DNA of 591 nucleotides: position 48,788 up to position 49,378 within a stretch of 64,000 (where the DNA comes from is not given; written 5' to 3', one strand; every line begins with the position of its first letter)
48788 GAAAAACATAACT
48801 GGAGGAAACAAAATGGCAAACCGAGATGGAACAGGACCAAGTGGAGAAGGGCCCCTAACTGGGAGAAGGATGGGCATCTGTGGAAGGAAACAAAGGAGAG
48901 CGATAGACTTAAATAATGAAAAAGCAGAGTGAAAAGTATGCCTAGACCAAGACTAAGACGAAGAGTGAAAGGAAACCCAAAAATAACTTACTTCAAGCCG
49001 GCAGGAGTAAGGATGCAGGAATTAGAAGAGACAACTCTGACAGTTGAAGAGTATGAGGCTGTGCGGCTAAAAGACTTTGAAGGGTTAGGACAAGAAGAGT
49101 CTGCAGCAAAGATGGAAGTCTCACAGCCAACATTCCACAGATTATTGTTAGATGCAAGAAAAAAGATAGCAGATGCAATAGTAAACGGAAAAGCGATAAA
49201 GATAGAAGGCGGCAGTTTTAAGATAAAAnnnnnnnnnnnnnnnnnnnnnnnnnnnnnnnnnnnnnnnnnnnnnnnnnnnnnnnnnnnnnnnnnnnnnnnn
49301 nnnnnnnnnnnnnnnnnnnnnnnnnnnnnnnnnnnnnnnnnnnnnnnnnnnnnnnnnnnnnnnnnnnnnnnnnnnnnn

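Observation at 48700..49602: Operon linking a DUF5320-like mini-protein and a DUF134 DNA-binding protein to a HycI-type hydrogenase maturation protease, behind tandem palindromic operator-like sites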

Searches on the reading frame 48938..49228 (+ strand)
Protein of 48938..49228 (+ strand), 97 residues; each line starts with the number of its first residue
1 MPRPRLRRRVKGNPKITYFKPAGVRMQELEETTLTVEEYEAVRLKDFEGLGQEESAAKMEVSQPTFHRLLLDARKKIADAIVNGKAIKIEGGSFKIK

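Call 3: search_protein_families(library=pfam, proteins=[window:48938-49228:+], max_evalue=0.1)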
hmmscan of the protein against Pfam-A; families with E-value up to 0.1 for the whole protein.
seq(97 aa): 4 families
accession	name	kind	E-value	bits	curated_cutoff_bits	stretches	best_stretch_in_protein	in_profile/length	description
PF02001.22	DUF134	-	8.2e-28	97.3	27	1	3-96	6-97/98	Protein of unknown function DUF134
PF07638.17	Sigma70_ECF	-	2.7e-05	24.6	21.1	1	34-80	136-182/185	ECF sigma factor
PF08281.18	Sigma70_r4_2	-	4.2e-05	23.6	25.7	1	34-77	11-54/54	Sigma-70, region 4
PF22233.2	PhyR_sigma-like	-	0.052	13.8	27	1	46-78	16-48/50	Response regulator PhyR, sigma-like domain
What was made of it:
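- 48938..49231 (+): 97-aa DUF134/UPF0251 protein with a sigma-70 region-4-like helix-turn-helix. It is the proposed operator-binding autoregulator. Pfam DUF134 gives E=8.2e-28 (call 3).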

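Call 4: search_protein_families(library=ncbifam, proteins=[window:48938-49228:+], max_evalue=0.1)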
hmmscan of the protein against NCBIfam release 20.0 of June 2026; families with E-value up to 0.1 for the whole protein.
seq(97 aa): 14 families
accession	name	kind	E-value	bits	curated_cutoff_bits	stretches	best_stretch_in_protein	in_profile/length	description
NF003257.0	PRK04217.1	equivalog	8.7e-18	64.5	115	1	3-89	11-99/110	hypothetical protein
TIGR02937.1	sigma70-ECF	superfamily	9e-07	28.7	42.9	1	33-80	117-164/165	sigma-70 family RNA polymerase sigma factor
TIGR02959.1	SigZ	equivalog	0.00081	19.3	168.65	1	33-87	100-154/170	RNA polymerase sigma factor SigZ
TIGR02999.1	Sig-70_X6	subfamily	0.0012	18.8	126.15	1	37-79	138-180/183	ECF-type sigma factor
NF058625.1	sigma_PG0214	equivalog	0.0032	17.2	130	1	33-85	113-165/170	GFO_1088 family ECF-type sigma factor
NF007226.0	PRK09644.1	equivalog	0.0075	16.3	199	1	33-81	109-157/166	RNA polymerase sigma factor SigM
NF004113.0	PRK05602.1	equivalog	0.0088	15.7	208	1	37-81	157-201/211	RNA polymerase sigma factor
TIGR02950.1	SigM_subfam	subfamily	0.011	15.6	147.95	1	33-78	110-155/159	RNA polymerase sigma factor, SigM family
NF006623.1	PRK09191.1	subfamily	0.012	15.4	240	1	32-82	87-137/258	PhyR family response regulator anti-anti-sigma factor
NF053881.1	TransRegDeoRBac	equivalog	0.013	14.7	420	1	40-76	11-47/311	DNA-binding transcriptional repressor DeoR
TIGR02939.1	RpoE_Sigma70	equivalog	0.047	13.7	236.15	1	35-81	140-186/190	RNA polymerase sigma factor RpoE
NF005385.0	PRK06930.1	subfamily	0.052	13.2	136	1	32-81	113-162/170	positive control sigma-like factor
NF007215.0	PRK09637.1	equivalog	0.053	13.5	212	1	34-83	107-156/181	RNA polymerase sigma factor SigZ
TIGR02984.1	Sig-70_plancto1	subfamily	0.071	12.7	183.75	1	34-77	141-184/189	RNA polymerase sigma-70 factor, Planctomycetaceae-specific subfamily 1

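Call 34: find_homologous_proteins(query=window:48938-49228:+, max_evalue=1e-10)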
Query seq(97 aa) (97 aa): 1949 proteins with E <= 1e-10 among 1959 candidates; the best 120 are listed.
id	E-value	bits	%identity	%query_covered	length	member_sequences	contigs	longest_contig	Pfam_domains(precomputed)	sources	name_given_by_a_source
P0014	2.7e-55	202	100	100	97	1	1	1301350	PF02001.22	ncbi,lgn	-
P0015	3.4e-40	154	76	99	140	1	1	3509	PF02001.22,PF08281.19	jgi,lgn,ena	-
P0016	7.4e-40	153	75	99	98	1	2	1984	PF02001.22,PF08281.19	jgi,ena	-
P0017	8.1e-40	153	73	86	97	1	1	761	PF02001.22,PF07638.18,PF08281.19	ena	-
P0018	9.9e-40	152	76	99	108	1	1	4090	PF02001.22,PF08281.19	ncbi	ncbi:MAG: DUF134 domain-containing protein [archaeon]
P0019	4.4e-39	150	74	99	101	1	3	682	PF02001.22,PF08281.19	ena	-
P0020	4.5e-39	150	74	100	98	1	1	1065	PF02001.22,PF08281.19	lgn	-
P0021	6.0e-39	150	75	99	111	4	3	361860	PF02001.22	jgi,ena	jgi:predicted DNA-binding protein (UPF0251 family)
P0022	1.2e-38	149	72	99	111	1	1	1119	PF02001.22,PF08281.19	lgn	-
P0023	1.3e-38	149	75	99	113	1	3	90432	PF02001.22,PF08281.19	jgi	jgi:predicted DNA-binding protein (UPF0251 family)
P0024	1.4e-38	149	72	99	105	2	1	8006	PF02001.22,PF08281.19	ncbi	ncbi:MAG: DUF134 domain-containing protein [Candidatus Aenigmatarchaeota archaeon]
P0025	1.5e-38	149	74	99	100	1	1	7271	PF02001.22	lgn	-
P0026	1.7e-38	148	73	99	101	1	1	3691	PF02001.22,PF08281.19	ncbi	-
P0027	2.0e-38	148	76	98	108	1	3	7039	PF02001.22,PF08281.19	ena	-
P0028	2.1e-38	148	77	99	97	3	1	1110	PF02001.22,PF08281.19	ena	-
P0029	2.8e-38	148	71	100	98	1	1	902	PF02001.22,PF08281.19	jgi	-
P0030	2.8e-38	148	73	100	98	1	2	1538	PF02001.22,PF08281.19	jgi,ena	jgi:predicted DNA-binding protein (UPF0251 family)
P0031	3.2e-38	147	73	99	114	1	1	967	PF02001.22,PF08281.19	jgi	jgi:uncharacterized protein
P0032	4.0e-38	147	73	100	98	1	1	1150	PF02001.22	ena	-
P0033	4.4e-38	147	74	99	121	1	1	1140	PF02001.22,PF08281.19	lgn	-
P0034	4.6e-38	147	75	99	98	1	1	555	PF02001.22,PF08281.19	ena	-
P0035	4.8e-38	147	73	99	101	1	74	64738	PF02001.22,PF08281.19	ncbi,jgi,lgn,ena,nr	ncbi:MAG: hypothetical protein COY38_01690 [Candidatus Aenigmarchaeota archaeon CG_4_10_14_0_8_um_fi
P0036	5.4e-38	147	75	99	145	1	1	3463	PF02001.22,PF08281.19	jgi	jgi:predicted DNA-binding protein (UPF0251 family)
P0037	5.5e-38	147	76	97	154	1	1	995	PF02001.22,PF08281.19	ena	-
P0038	5.6e-38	147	74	99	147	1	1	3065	PF02001.22,PF08281.19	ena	-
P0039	5.8e-38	147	76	97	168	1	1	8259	PF02001.22,PF08281.19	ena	-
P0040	6.1e-38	147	74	99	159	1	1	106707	PF02001.22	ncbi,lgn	-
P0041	6.3e-38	147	75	99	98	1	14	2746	PF02001.22,PF08281.19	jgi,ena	-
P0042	6.7e-38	146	70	99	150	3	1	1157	PF02001.22,PF08281.19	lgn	-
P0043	7.4e-38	146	75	99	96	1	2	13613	PF02001.22,PF08281.19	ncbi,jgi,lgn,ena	-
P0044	7.5e-38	146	73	99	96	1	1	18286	PF02001.22,PF08281.19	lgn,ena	-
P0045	7.6e-38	146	75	99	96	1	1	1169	PF02001.22,PF08281.19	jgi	jgi:predicted DNA-binding protein (UPF0251 family)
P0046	7.7e-38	146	75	99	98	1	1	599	PF02001.22,PF08281.19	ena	-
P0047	9.2e-38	146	74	99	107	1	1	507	PF02001.22,PF08281.19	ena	-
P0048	9.2e-38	146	74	99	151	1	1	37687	PF02001.22,PF08281.19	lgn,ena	-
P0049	9.5e-38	146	72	100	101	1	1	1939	PF02001.22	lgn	-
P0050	1.2e-37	146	72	99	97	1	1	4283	PF02001.22,PF04545.23,PF08281.19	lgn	-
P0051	1.2e-37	146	73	99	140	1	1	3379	PF02001.22,PF08281.19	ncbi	-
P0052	1.4e-37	145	67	88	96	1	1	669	PF02001.22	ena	-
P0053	1.4e-37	145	73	99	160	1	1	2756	PF02001.22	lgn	-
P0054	1.4e-37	145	74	80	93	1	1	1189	PF02001.22,PF08281.19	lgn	-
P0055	1.5e-37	145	73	100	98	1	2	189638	PF02001.22,PF08281.19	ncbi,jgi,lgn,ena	ncbi:MAG: DUF134 domain-containing protein [Phycisphaerae bacterium]|jgi:predicted DNA-binding prote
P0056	1.5e-37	145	73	99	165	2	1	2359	PF02001.22,PF08281.19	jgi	-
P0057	1.6e-37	145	71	100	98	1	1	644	PF02001.22,PF08281.19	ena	-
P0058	1.6e-37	145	70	99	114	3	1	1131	PF02001.22,PF07638.18,PF08281.19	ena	-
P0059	1.7e-37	145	74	99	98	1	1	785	PF02001.22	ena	-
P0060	1.8e-37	145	72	99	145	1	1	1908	PF27353.1,PF02001.22,PF08281.19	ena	-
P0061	1.8e-37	145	73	100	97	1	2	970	PF02001.22,PF08281.19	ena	-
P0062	1.8e-37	145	72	99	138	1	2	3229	PF02001.22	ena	-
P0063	1.8e-37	145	71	99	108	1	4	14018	PF02001.22,PF08281.19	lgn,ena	-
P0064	1.8e-37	145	72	93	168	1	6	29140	PF20432.5,PF02001.22,PF08281.19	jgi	-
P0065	1.9e-37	145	74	87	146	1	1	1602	PF02001.22,PF08281.19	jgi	-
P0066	2.1e-37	145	74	99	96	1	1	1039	PF02001.22,PF08281.19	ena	-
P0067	2.1e-37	145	74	99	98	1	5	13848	PF02001.22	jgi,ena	-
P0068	2.2e-37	145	73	99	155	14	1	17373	PF02001.22,PF08281.19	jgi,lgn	jgi:predicted DNA-binding protein (UPF0251 family)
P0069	2.2e-37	145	74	99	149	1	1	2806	PF02001.22,PF08281.19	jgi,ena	-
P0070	2.3e-37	145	71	100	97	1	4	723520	PF02001.22,PF08281.19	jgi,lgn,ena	-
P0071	2.4e-37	145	73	97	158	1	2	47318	PF02001.22,PF08281.19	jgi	jgi:predicted DNA-binding protein (UPF0251 family)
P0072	2.4e-37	145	74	99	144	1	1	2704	PF02001.22,PF08281.19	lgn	-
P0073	2.5e-37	145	74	99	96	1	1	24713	PF02001.22,PF08281.19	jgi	-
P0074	2.6e-37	145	72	99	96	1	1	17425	PF02001.22,PF08281.19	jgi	-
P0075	2.7e-37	145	71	99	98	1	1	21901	PF02001.22,PF08281.19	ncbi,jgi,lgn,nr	ncbi:DUF134 domain-containing protein [Candidatus Woesearchaeota archaeon]|nr:DUF134 domain-containi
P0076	2.7e-37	144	73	97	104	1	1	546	PF02001.22,PF08281.19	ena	-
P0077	2.8e-37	144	76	99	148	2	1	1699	PF02001.22,PF08281.19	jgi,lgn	jgi:predicted DNA-binding protein (UPF0251 family)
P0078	2.8e-37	144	74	99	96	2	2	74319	PF02001.22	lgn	-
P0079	2.8e-37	144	74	99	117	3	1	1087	PF02001.22,PF08281.19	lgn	-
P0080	2.9e-37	144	74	99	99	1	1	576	PF02001.22,PF08281.19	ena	-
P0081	3.0e-37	144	74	99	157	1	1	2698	PF02001.22,PF08281.19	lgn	-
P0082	3.0e-37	144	73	99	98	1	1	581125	PF02001.22,PF08281.19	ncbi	ncbi:MAG: DUF134 domain-containing protein [Candidatus Diapherotrites archaeon]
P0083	3.3e-37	144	73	99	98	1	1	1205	PF02001.22,PF08281.19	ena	-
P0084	3.3e-37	144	72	99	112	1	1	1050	PF02001.22,PF08281.19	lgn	-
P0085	3.3e-37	144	73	86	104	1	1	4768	PF02001.22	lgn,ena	-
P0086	3.4e-37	144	72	99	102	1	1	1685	PF02001.22,PF08281.19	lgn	-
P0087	3.5e-37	144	73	99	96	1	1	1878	PF02001.22,PF08281.19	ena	-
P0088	3.5e-37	144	71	99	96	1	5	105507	PF02001.22,PF08281.19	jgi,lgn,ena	-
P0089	3.8e-37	144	73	99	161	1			PF02001.22,PF08281.19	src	-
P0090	4.0e-37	144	71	99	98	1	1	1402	PF02001.22,PF07638.18,PF22233.3,PF08281.19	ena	-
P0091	4.1e-37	144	71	99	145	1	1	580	PF02001.22,PF08281.19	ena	-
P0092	4.1e-37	144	70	99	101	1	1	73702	PF02001.22,PF08281.19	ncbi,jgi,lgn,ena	ncbi:MAG: DUF134 domain-containing protein [archaeon]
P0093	4.2e-37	144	74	99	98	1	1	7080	PF02001.22,PF08281.19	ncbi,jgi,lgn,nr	ncbi:DUF134 domain-containing protein [Candidatus Woesearchaeota archaeon]|nr:DUF134 domain-containi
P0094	4.4e-37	144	74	99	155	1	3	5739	PF02001.22,PF08281.19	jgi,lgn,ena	-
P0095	4.4e-37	144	70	100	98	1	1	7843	PF02001.22,PF08281.19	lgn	-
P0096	4.6e-37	144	71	100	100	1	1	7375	PF02001.22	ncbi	-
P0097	4.7e-37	144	72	100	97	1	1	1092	PF02001.22,PF08281.19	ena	-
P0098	4.7e-37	144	68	100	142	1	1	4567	PF02001.22,PF08281.19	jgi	jgi:predicted DNA-binding protein (UPF0251 family)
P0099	4.8e-37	144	71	100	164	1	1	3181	PF02001.22,PF08281.19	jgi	-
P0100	4.8e-37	144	70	99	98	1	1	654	PF02001.22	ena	-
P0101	4.9e-37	144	72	99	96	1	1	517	PF02001.22,PF08281.19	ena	-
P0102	5.0e-37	144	73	99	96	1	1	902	PF02001.22,PF08281.19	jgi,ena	-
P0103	5.0e-37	144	72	100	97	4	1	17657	PF02001.22,PF08281.19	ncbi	ncbi:MAG: DUF134 domain-containing protein [Nanoarchaeota archaeon]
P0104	5.1e-37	144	70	99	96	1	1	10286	PF02001.22,PF08281.19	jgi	jgi:predicted DNA-binding protein (UPF0251 family)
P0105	5.1e-37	144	71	99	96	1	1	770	PF02001.22,PF08281.19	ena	-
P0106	5.2e-37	144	72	99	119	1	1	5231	PF02001.22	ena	-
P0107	5.5e-37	144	72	99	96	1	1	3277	PF02001.22,PF08281.19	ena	-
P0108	5.5e-37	144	72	99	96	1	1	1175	PF02001.22,PF08281.19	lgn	-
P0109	5.5e-37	144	71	100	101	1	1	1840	PF02001.22,PF08281.19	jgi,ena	-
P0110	5.5e-37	144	70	99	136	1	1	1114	PF02001.22,PF08281.19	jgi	jgi:predicted DNA-binding protein (UPF0251 family)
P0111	5.5e-37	144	73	88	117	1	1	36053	PF02001.22,PF08281.19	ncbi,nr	ncbi:DUF134 domain-containing protein [Candidatus Woesearchaeota archaeon]|nr:DUF134 domain-containi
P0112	5.7e-37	143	72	99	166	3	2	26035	PF02001.22,PF08281.19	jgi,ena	-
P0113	5.8e-37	143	73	99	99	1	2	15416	PF02001.22,PF08281.19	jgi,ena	jgi:predicted DNA-binding protein (UPF0251 family)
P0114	6.0e-37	143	70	100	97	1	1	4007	PF02001.22,PF08281.19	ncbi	ncbi:MAG: DUF134 domain-containing protein [Candidatus Woesearchaeota archaeon]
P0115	6.1e-37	143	73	99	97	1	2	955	PF02001.22,PF08281.19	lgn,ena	-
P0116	6.2e-37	143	71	99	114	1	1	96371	PF02001.22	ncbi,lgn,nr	ncbi:DUF134 domain-containing protein [Candidatus Woesearchaeota archaeon]|nr:DUF134 domain-containi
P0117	6.5e-37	143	73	97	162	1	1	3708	PF02001.22,PF08281.19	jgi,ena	-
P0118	6.6e-37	143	74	99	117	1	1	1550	PF02001.22,PF08281.19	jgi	jgi:uncharacterized protein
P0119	6.8e-37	143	72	99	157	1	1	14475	PF02001.22,PF08281.19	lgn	-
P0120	7.0e-37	143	69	100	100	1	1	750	PF02001.22,PF08281.19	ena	-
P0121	7.1e-37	143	70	100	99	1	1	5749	PF02001.22,PF08281.19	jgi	jgi:predicted DNA-binding protein (UPF0251 family)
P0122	7.1e-37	143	68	94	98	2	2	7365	PF02001.22,PF08281.19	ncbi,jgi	-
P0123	7.1e-37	143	73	99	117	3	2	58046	PF02001.22,PF08281.19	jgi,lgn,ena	-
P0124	7.2e-37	143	73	97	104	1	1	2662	PF02001.22,PF08281.19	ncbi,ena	-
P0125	7.9e-37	143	77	86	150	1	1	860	PF02001.22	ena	-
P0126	7.9e-37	143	72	99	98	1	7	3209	PF02001.22,PF08281.19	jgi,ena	-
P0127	8.1e-37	143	73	99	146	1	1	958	PF02001.22,PF08281.19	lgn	-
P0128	8.7e-37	143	72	96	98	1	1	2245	PF02001.22,PF08281.19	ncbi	ncbi:DUF134 domain-containing protein, partial [Thermoproteota archaeon]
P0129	8.8e-37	143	71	100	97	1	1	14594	PF02001.22,PF08281.19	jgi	-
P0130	8.8e-37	143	74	99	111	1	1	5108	PF02001.22,PF08281.19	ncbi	-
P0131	8.9e-37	143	71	100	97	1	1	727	PF02001.22,PF08281.19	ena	-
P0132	1.0e-36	143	73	99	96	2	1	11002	PF02001.22,PF08281.19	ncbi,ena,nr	ncbi:MAG: DUF134 domain-containing protein [Nanoarchaeota archaeon]|nr:DUF134 domain-containing prot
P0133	1.0e-36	143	69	99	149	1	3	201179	PF02001.22,PF08281.19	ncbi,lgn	ncbi:MAG: DUF134 domain-containing protein [Candidatus Aenigmatarchaeota archaeon]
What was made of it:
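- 48938..49231 (+): There are more than 1900 homologues, the best 120 at 67-77% identity, and those that carry names are mostly DPANN-type archaea (call 34).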

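Call 35: find_related_loci(query=window:48938-49228:+, collection=metagenome_contigs, flank=4000)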
Query seq(97 aa) (97 aa) in metagenome_contigs; peptide patterns used: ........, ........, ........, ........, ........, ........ (x = any residue, [..] = any of these).
600 stretches matched a pattern (row limit reached: there are more); 301 encode a relative of the query (tblastn E <= 1e-3); the best 80 are kept; 80 distinct loci.
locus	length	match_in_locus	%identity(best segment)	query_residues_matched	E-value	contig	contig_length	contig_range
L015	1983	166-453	75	1-96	2e-47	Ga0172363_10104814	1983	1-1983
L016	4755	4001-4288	74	1-96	4e-45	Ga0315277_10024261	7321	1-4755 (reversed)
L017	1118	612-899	74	1-96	4e-47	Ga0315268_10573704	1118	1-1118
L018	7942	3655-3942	74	1-96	4e-45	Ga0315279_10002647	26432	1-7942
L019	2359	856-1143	73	1-96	2e-45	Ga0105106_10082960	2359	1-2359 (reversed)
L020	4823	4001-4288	74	1-96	3e-45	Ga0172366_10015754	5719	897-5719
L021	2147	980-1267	72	1-96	1e-44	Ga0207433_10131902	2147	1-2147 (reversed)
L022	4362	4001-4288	73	1-96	8e-45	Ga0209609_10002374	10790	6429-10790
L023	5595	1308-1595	72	1-96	2e-44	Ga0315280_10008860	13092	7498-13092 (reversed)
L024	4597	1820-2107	71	1-96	8e-44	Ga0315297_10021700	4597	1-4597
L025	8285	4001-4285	74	1-95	4e-44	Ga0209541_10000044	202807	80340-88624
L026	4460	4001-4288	72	1-96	7e-44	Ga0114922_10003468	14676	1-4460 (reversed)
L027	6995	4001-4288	72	1-96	5e-44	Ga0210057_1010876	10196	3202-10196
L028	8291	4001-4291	71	1-97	4e-44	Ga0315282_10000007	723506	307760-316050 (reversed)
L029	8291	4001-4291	71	1-97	7e-44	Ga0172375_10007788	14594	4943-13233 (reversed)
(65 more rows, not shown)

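Call 63: search_solved_structures(query=window:48938-49228:+, max_evalue=1, show_alignments=2)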
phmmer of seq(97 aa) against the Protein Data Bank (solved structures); distinct sequences matched with E-value up to 1: 1.
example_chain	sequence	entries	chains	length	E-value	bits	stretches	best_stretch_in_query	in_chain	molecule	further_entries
6yw5_YY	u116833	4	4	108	0.84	13.4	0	6-50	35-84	mS33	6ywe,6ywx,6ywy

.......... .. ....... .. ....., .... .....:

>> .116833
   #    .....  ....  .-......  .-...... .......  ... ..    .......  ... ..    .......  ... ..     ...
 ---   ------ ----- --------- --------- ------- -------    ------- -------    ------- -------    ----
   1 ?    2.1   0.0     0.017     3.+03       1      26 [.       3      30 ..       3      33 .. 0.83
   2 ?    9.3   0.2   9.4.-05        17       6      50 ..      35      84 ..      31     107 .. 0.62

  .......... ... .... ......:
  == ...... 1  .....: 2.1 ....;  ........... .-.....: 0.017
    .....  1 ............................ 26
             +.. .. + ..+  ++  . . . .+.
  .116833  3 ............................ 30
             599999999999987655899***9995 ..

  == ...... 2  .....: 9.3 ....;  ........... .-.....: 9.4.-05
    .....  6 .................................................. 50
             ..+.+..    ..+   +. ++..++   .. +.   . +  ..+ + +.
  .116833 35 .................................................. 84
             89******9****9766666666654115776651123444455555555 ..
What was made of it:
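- Tried and rejected: The PDB sequence search with DUF134 found nothing (call 63).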

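Call 69: predict_structure(alignment_id=A3)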
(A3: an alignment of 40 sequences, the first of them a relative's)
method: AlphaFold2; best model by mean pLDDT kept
length: 97 residues; sequences in the alignment: 40
mean_pLDDT: 73.2   pTM: 0.60
mean pLDDT of the five models: 73.2, 72.7, 70.1, 67.5, 62.8
residues with pLDDT >= 90: 5; 70-90: 56; 50-70: 28; < 50: 8
segments of 3 or more residues with pLDDT < 50: 93-97
pLDDT, mean of each block of 10 residues (from residue 1): 53 59 64 81 84 85 89 87 77 44
secondary structure, 60 per line:
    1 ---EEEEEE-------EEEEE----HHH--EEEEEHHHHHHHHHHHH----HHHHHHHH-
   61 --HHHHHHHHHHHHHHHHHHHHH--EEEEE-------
elements in order: E4-9 E17-21 E31-35 H36-47 H52-59 H63-83 E86-90

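Call 71: fold_search(model_id=the predicted structure, library=pdb)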
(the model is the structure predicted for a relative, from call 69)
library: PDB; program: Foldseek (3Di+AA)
matches with E <= 10: 804; with E <= 0.001: 0
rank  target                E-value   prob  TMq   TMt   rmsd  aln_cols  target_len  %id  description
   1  2h27_D                2.9e-02  1.00  0.47  0.65   0.9        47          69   28  Crystal Structure of Escherichia coli SigmaE Region 4 Bound to its-35 Element DNA (released 2006-08-22)
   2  2h27_A                3.5e-02  1.00  0.47  0.63   1.0        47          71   28  Crystal Structure of Escherichia coli SigmaE Region 4 Bound to its-35 Element DNA (released 2006-08-22)
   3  9m9e_F                5.0e-02  1.00  0.48  0.26   0.6        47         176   32  Structural Basis of Pausing During Transcription Initiation in Mycobacterium tuberculosis (released 2026-01-14)
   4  3vep_D                5.0e-02  1.00  0.47  0.66   0.8        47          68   26  Crystal structure of SigD4 in complex with its negative regulator RsdA (released 2013-02-13)
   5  3vfz_A                5.3e-02  1.00  0.46  0.72   0.7        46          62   26  Crystal structure of -35 promoter binding domain of SigD of Mycobacterium tuberculosis (released 2013-02-13)
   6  8x6g_H                5.3e-02  1.00  0.49  0.20   0.8        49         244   33  Cryo-EM structure of Staphylococcus aureus sigB-dependent RNAP-promoter open complex (released 2024-06-05)
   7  9a50_A                5.3e-02  1.00  0.49  0.18   0.8        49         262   26  Integrative model of RPSB-RPOC by crosslinking MS and deep learning (released 2024-09-18)
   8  8z6g_B                6.6e-02  1.00  0.46  0.27   1.0        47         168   30  the AlgU-MucAcyto complex structure in Pseudomonas aeruginosa (released 2024-05-08)
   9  1or7_B                7.0e-02  1.00  0.43  0.26   0.9        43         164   30  Crystal Structure of Escherichia coli sigmaE with the Cytoplasmic Domain of its Anti-sigma RseA (released 2003-04-15)
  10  3hug_E                7.5e-02  1.00  0.50  0.66   0.8        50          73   14  Crystal structure of Mycobacterium tuberculosis anti-sigma factor RslA in complex with -35 promoter binding domain of  (released 2010-03-02)
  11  6in7_B                8.0e-02  1.00  0.42  0.24   1.0        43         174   32  Crystal structure of AlgU in complex with MucA(cyto) (released 2019-07-24)
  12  3hug_K                8.6e-02  1.00  0.50  0.67   0.9        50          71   14  Crystal structure of Mycobacterium tuberculosis anti-sigma factor RslA in complex with -35 promoter binding domain of  (released 2010-03-02)
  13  2o8x_A                9.2e-02  1.00  0.46  0.72   0.6        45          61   27  Crystal structure of the "-35 element" promoter recognition domain of Mycobacterium tuberculosis SigC (released 2006-12-26)
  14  3vep_H                9.2e-02  1.00  0.47  0.64   0.8        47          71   26  Crystal structure of SigD4 in complex with its negative regulator RsdA (released 2013-02-13)
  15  6dxo_A                9.9e-02  1.00  0.45  0.32   0.5        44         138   25  1.8 A structure of RsbN-BldN complex. (released 2018-07-11)
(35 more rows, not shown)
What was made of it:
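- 48938..49231 (+): The AF2 model has a core pLDDT of 81-89, and residues ~35-83 superpose on ECF sigma region 4 at 0.6-1.0 A (calls 69, 71).
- On DUF134 (PF02001): Probability is 1.00, but the E-values are weak (0.03-0.1) because the domain is short (calls 69, 71).
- Closest known: DUF134 / UPF0251. Same: It has a sigma-70 region-4-like HTH (calls 3, 71).
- It has a sigma-4-like HTH fold (calls 3, 69, 71).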
